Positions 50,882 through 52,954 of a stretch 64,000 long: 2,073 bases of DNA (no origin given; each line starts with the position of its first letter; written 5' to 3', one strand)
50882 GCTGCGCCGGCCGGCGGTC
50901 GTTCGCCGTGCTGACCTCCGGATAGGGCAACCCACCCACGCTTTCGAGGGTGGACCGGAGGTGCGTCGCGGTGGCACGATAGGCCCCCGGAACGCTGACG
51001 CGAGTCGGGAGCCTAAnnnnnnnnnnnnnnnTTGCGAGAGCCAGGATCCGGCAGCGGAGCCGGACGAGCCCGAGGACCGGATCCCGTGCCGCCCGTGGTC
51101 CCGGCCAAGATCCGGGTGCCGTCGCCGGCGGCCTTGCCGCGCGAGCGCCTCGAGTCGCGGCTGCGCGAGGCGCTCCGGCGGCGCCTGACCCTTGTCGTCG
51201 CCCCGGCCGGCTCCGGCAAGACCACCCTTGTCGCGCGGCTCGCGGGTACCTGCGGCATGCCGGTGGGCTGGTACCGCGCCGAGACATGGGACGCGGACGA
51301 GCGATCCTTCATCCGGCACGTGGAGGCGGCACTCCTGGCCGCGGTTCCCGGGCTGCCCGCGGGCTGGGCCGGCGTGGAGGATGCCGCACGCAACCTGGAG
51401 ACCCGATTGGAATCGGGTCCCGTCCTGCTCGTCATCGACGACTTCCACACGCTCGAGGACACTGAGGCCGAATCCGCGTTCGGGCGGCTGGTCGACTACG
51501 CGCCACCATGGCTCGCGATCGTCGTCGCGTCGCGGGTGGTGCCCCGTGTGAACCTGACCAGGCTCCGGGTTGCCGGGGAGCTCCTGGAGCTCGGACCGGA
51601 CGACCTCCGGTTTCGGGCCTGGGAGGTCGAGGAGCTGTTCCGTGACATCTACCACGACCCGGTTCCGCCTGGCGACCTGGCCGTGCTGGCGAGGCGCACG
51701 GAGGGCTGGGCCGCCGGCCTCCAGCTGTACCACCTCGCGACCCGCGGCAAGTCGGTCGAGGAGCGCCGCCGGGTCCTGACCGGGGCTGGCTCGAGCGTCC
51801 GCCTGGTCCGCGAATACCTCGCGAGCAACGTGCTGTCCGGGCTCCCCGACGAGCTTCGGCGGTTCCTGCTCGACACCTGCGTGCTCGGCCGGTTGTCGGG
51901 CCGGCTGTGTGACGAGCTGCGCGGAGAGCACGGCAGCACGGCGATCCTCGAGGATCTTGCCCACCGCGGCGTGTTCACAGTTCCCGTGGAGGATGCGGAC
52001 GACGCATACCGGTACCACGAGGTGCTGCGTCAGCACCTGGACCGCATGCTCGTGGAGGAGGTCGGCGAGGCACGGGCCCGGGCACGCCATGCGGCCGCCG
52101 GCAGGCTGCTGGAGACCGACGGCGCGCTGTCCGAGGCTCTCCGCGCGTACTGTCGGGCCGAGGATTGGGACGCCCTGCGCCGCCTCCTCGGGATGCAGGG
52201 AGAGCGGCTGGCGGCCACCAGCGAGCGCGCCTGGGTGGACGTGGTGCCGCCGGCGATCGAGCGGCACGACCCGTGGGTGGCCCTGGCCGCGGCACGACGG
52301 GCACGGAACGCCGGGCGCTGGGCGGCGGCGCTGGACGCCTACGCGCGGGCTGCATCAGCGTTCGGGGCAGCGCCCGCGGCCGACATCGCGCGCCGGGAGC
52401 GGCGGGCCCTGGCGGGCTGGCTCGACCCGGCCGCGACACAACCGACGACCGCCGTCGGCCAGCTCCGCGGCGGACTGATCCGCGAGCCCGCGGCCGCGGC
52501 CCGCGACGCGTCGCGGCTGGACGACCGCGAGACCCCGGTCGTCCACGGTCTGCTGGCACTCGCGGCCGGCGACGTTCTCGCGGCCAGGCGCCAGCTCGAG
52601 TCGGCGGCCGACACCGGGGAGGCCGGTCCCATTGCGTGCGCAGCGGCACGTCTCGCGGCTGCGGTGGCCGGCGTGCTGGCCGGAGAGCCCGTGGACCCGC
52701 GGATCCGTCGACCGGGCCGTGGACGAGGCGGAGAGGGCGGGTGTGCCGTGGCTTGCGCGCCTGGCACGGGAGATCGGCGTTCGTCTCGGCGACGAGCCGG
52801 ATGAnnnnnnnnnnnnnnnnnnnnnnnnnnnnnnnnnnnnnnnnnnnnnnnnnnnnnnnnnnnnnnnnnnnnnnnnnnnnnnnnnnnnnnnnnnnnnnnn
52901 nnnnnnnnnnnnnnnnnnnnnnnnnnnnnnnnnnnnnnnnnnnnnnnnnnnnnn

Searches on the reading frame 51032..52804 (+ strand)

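Call 32: search_protein_families(library=pfam, proteins=[window:51032-52804:+], max_evalue=0.001)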
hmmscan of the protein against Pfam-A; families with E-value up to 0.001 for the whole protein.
window:51032-52804:+ (590 aa): 3 families
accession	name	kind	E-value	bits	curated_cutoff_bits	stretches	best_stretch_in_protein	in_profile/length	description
PF13401.12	AAA_22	-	5.8e-06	27.1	27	1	50-144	5-99/130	AAA domain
PF13191.12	AAA_16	-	7.7e-05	23.7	32.6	1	38-147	6-150/167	AAA ATPase domain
PF25199.1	nSTAND_NTPase5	-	0.00066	20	34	0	45-73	36-64/145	Novel STAND NTPase 5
